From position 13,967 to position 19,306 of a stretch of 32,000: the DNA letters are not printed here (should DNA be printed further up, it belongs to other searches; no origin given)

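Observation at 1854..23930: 22-kb membrane-protein-free glycan operon between a c-di-GMP brake module and fliC: candidate flagellin glycosylation island built on a CDP-3,6-dideoxyhexose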

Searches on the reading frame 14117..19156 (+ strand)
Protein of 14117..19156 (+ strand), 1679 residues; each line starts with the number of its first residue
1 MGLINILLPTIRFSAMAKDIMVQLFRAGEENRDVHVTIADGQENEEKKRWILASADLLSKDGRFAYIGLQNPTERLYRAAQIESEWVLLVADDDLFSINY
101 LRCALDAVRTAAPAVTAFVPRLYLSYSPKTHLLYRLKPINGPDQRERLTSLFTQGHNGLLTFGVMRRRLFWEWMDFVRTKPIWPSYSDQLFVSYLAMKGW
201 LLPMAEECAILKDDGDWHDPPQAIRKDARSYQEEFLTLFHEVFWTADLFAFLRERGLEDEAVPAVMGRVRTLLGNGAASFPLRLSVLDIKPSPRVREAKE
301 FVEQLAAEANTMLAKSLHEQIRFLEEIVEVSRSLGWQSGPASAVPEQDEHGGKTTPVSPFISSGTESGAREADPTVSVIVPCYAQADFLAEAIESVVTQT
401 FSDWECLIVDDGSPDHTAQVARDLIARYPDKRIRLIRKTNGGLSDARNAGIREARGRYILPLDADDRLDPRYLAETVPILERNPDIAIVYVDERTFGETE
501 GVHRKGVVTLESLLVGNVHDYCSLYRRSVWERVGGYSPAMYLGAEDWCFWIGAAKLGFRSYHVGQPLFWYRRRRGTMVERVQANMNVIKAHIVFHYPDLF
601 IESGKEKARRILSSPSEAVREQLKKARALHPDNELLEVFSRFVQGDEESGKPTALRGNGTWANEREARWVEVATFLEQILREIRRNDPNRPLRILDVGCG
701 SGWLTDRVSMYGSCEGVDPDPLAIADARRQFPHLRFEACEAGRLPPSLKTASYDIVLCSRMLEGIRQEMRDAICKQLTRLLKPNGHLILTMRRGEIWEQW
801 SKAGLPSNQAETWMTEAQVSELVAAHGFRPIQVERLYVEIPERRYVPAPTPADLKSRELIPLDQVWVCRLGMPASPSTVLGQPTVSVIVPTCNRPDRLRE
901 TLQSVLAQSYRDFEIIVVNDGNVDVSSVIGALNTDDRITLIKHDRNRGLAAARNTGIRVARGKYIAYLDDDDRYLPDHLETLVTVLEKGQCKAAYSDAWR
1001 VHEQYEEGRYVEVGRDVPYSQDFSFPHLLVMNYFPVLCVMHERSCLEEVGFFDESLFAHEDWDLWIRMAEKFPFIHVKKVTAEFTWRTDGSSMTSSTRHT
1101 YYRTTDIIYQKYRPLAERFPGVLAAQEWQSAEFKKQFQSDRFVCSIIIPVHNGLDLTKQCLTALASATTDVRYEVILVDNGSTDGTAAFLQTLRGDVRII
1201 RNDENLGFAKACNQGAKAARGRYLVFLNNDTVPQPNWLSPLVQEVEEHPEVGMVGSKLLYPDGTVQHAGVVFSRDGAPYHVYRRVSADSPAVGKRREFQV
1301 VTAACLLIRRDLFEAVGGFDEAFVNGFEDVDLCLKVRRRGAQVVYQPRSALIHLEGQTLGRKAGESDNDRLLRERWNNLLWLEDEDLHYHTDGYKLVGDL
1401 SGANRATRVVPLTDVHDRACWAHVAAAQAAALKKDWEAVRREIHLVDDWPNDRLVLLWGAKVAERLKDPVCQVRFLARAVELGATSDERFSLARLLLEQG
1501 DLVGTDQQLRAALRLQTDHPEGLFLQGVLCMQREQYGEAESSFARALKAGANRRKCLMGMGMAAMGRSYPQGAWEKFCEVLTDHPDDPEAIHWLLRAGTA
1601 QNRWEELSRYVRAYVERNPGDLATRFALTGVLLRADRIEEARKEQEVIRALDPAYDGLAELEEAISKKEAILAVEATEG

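Call 5: search_protein_families(library=pfam, proteins=[window:14117-19156:+], max_evalue=0.01)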
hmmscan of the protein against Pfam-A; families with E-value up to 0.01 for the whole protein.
window:14117-19156:+ (1679 aa): 18 families
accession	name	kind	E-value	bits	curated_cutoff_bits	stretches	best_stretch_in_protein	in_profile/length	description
PF00535.33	Glycos_transf_2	-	1.5e-106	354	23.3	3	377-526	1-160/168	Glycosyl transferase family 2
PF13641.12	Glyco_tranf_2_3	-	1.2e-56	192.8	27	3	1144-1359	3-217/230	Glycosyltransferase like family 2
PF10111.15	Glyco_tranf_2_2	-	5.8e-35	121.5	27.3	3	886-1094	1-223/276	Glycosyltransferase like family 2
PF13632.12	Glyco_trans_2_3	-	2.1e-17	64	27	3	1224-1353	2-122/198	Glycosyl transferase family group 2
PF13649.12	Methyltransf_25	-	9.7e-14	52.3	27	1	694-785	1-97/97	Methyltransferase domain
PF08241.18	Methyltransf_11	-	1.1e-12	48.8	21.2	1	695-789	1-95/95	Methyltransferase domain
PF13489.12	Methyltransf_23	-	5.7e-12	46.1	27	1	679-832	9-163/164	Methyltransferase domain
PF08242.18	Methyltransf_12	-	5.8e-12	46.6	30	1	695-787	1-98/98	Methyltransferase domain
PF13847.12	Methyltransf_31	-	1.8e-10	41.1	27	1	692-793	5-113/145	Methyltransferase domain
PF13712.12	Glyco_tranf_2_5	-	1.5e-09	38.3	27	1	1200-1344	33-178/210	Glycosyltransferase like family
PF13506.12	Glyco_transf_21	-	3.6e-09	36.8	21.7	1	1211-1350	21-151/174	Glycosyl transferase family 21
PF05401.17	NodS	-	1.5e-07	31.9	24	1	678-803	33-158/201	Nodulation protein S (NodS)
PF13704.12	Glyco_tranf_2_4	-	2.2e-07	31.7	27.5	0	1174-1218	21-64/98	Glycosyl transferase family 2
PF14559.12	TPR_19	-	0.00041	21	25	0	1496-1552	1-57/68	Tetratricopeptide repeat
PF02709.20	Glyco_transf_7C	-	0.0014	18.6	23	0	1286-1344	4-63/78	N-terminal domain of galactosyltransferase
PF13432.12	TPR_16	-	0.006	17.5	32.7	1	1492-1551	3-62/65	Tetratricopeptide repeat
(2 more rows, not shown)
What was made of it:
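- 14117..19156 (+): 1679-aa multidomain protein: unassigned N-region (1-370), GT2, class I methyltransferase, GT2, GT2, C-terminal TPR. The C-terminal ~800 aa (from 16757) is the first member of the conserved core. Pfam: three GT2 stretches, a methyltransferase at 679-832 and TPR at 1492-1552 (call 5).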

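Call 7: search_protein_families(library=ncbifam, proteins=[window:14117-19156:+], max_evalue=0.001)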
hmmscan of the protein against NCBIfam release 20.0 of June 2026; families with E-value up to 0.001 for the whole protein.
window:14117-19156:+ (1679 aa): 39 families (the best 25 are shown)
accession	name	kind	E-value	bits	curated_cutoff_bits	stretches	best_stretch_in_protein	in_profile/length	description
TIGR03965.1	mycofact_glyco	equivalog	8.3e-74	249.1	280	3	1144-1357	76-284/467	mycofactocin biosynthesis glycosyltransferase MftF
NF041875.1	EPS_EpsD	equivalog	1.2e-68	231.9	370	3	1145-1354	2-207/325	exopolysaccharide biosynthesis glycosyltransferase EpsD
NF007482.0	PRK10073.1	equivalog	2.2e-61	207.7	423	3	372-479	4-109/334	glycosyltransferase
NF047683.1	TeichurnBiosyTuaG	equivalog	9.5e-61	205.6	400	3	882-1068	5-186/252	teichuronic acid biosynthesis protein TuaG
TIGR03937.1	PgaC_IcaA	equivalog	8.1e-56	189.7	422.3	3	370-490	41-160/407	poly-beta-1,6-N-acetyl-D-glucosamine synthase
NF053739.1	GlytfEpsEBac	equivalog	2.1e-51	174.4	450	3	374-594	1-225/265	glycosyltransferase EpsE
NF038299.1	EPS_HpsN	equivalog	2.6e-48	164.6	425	3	374-490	1-116/317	hormogonium polysaccharide biosynthesis glycosyltransferase HpsN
TIGR04283.1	glyco_like_mftF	equivalog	7.5e-47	159.7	182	3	1145-1344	2-177/221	TIGR04283 family arsenosugar biosynthesis glycosyltransferase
NF050050.1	ProtGlycPglI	equivalog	4.1e-44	151.2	500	3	883-1076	2-194/306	GalNAc(5)-diNAcBac-PP-undecaprenol beta-1,3-glucosyltransferase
NF041394.1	GtaseAglG_Halo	equivalog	9.1e-43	146.7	440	3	885-993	3-114/304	glucosyl-dolichyl phosphate glucuronosyltransferase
NF038302.1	EPS_HpsE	equivalog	8.8e-39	133.3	300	3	1145-1258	4-124/307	hormogonium polysaccharide biosynthesis glycosyltransferase HpsE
NF007453.0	PRK10018.1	equivalog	1e-38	133.6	382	2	882-1072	5-193/280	colanic acid biosynthesis glycosyltransferase WcaA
TIGR04017.1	WcaA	equivalog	1.7e-37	129.5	495.75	2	882-1072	4-192/279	colanic acid biosynthesis glycosyltransferase WcaA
TIGR03111.1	glyc2_xrt_Gpos1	hypoth_equivalog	8.1e-33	113.9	363.95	3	371-488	46-164/439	TIGR03111 family XrtG-associated glycosyltransferase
NF050819.1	PolSacchBiosHfsG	equivalog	4.4e-30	104.9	500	3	1142-1341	12-206/302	polysaccharide biosynthesis protein HfsG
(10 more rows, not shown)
